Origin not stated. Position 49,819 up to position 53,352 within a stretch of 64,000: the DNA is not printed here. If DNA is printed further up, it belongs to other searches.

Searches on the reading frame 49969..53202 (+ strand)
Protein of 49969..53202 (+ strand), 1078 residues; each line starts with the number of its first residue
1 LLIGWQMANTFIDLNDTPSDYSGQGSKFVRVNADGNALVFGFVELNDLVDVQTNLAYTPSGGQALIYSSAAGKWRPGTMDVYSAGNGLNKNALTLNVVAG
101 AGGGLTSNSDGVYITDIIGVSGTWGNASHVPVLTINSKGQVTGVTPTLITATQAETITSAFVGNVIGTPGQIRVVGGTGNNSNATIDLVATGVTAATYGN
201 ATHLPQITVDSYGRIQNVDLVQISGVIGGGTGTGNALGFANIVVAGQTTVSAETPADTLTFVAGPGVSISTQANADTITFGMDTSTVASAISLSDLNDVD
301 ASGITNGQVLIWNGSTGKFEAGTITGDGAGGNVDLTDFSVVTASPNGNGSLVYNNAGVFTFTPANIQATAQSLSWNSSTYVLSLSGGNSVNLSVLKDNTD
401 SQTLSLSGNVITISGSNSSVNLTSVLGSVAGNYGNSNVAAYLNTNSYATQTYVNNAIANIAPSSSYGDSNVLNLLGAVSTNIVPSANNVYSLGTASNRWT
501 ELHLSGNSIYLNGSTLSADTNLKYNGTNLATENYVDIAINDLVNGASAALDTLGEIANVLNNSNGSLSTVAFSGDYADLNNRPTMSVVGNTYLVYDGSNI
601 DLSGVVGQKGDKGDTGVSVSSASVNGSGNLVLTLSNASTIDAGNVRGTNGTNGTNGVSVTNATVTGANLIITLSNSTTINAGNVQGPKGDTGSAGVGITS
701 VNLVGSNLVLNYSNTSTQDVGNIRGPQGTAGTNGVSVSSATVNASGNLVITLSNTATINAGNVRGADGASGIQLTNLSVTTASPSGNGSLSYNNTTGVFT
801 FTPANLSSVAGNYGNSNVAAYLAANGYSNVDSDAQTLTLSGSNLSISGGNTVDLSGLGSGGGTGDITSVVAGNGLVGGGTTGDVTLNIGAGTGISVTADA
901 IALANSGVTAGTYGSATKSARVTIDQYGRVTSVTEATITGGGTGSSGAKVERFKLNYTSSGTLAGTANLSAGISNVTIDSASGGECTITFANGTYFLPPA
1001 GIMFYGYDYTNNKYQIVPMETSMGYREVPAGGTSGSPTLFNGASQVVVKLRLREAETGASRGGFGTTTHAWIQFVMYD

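Call 11: search_protein_families(library=phrogs, proteins=[window:49969-53202:+], max_evalue=0.00001)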
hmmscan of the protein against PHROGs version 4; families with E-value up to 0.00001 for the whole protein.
window:49969-53202:+ (1078 aa): 1 family
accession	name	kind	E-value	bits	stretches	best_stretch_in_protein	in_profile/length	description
phrog_6049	-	tail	2.4e-14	54.6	0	649-731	91-171/337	tail fiber protein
